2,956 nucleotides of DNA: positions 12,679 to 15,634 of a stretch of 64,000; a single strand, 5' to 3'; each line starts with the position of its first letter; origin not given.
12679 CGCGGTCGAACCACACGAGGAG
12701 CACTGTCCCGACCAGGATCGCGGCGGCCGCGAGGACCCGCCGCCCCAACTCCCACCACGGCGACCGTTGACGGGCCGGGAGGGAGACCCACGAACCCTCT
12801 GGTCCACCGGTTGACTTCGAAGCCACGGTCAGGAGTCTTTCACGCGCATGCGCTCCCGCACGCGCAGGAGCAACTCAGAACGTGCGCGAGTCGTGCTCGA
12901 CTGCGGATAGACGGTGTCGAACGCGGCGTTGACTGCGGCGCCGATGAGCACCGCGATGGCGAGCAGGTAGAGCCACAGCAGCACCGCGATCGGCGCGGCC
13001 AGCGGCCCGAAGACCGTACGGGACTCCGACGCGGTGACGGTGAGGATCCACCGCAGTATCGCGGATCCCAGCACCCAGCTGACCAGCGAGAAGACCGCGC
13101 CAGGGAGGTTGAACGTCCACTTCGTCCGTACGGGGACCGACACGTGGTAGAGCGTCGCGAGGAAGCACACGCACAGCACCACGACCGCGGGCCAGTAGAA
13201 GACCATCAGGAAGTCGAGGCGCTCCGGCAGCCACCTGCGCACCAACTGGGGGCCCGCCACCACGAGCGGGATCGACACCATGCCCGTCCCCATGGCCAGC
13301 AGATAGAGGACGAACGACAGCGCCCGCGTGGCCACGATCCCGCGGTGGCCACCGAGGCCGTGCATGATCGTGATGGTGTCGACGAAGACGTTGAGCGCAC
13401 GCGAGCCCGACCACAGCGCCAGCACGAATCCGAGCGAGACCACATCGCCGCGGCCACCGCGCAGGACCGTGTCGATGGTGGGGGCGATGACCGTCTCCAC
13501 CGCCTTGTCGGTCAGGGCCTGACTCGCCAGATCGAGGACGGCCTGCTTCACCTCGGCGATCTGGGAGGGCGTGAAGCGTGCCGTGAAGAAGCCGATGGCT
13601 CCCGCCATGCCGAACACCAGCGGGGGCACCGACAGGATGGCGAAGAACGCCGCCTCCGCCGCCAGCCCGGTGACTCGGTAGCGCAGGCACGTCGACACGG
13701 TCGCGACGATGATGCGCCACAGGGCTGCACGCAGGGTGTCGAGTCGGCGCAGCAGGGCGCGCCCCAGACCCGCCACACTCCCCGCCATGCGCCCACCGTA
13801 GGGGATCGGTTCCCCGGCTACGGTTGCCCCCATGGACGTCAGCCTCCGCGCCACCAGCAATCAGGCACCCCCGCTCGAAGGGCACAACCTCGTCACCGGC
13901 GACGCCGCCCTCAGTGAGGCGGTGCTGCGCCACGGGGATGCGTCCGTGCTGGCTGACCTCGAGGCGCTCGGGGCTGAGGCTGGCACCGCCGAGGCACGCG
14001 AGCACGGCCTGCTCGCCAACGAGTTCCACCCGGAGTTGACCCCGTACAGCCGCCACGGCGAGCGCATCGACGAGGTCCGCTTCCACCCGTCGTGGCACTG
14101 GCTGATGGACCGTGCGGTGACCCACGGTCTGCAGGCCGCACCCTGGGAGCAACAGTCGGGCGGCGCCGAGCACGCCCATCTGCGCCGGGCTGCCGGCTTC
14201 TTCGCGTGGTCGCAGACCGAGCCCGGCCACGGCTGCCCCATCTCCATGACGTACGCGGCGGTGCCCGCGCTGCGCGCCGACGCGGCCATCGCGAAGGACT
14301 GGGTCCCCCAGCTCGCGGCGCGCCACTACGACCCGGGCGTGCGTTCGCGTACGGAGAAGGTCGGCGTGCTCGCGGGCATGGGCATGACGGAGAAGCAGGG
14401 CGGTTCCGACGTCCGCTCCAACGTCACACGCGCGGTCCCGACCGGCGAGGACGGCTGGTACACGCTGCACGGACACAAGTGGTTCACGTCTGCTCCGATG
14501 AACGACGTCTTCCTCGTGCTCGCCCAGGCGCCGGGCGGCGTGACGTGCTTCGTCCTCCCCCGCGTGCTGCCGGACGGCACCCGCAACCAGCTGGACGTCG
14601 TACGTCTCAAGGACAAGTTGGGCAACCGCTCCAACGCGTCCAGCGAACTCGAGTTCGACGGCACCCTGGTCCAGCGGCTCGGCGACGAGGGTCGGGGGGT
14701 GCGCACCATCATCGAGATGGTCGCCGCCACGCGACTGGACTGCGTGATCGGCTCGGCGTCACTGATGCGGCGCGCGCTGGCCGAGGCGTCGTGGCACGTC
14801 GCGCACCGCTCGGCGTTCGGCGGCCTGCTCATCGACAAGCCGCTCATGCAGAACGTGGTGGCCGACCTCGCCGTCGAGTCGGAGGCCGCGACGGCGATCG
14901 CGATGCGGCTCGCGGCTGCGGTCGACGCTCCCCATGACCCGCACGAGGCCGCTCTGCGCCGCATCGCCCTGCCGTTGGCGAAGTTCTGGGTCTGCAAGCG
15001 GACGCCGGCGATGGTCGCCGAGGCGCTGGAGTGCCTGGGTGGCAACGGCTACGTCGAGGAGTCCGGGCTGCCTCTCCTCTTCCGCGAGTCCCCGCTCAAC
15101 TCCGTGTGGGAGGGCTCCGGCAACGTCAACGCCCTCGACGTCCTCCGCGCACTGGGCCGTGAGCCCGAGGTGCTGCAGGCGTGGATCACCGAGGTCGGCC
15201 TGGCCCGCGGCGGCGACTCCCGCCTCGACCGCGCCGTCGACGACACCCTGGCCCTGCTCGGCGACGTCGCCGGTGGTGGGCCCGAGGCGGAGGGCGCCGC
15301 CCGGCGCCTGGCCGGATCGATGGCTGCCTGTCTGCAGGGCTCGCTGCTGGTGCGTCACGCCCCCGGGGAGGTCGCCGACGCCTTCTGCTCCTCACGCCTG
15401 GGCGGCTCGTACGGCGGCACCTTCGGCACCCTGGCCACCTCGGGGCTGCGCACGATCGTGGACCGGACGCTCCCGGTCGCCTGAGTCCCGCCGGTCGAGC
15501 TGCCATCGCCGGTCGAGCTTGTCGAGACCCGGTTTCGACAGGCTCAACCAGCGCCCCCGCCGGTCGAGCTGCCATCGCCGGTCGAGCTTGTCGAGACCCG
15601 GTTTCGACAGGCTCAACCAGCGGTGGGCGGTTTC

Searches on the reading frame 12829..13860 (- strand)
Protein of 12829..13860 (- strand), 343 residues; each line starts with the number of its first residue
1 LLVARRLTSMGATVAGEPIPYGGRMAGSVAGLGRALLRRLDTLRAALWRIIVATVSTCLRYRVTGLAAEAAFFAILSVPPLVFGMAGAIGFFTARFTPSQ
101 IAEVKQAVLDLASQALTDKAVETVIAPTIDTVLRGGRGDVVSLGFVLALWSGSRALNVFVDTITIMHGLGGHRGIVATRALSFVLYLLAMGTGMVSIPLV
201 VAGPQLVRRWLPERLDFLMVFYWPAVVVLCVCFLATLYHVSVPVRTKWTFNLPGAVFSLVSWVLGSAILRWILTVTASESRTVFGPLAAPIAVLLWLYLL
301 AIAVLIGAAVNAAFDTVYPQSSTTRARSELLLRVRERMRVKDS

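Call 75: search_protein_families(library=pfam, proteins=[window:12829-13860:-], max_evalue=0.00001)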
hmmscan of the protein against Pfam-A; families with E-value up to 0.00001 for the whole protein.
window:12829-13860:- (343 aa): 1 family
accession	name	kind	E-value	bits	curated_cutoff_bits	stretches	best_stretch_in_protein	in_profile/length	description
PF03631.20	Virul_fac_BrkB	-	4.5e-38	131.8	33.7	1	61-315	3-256/259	Virulence factor BrkB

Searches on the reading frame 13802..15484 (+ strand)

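Call 75: search_protein_families(library=pfam, proteins=[window:13802-15484:+], max_evalue=0.00001)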
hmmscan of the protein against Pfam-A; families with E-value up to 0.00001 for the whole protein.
window:13802-15484:+ (560 aa): 4 families
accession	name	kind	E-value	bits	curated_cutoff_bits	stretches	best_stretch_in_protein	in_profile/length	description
PF18158.6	AidB_N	-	8e-56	188.9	22.9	1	20-178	1-156/156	Adaptive response protein AidB N-terminal domain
PF00441.29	Acyl-CoA_dh_1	-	2.3e-26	93.2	22.4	1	297-451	1-149/150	Acyl-CoA dehydrogenase, C-terminal domain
PF02770.24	Acyl-CoA_dh_M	-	8.1e-18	64.8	33.3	1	193-287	2-96/97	Acyl-CoA dehydrogenase, middle domain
PF08028.16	Acyl-CoA_dh_2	-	1.9e-06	28.7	22.7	1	323-423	12-116/134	Acyl-CoA dehydrogenase, C-terminal domain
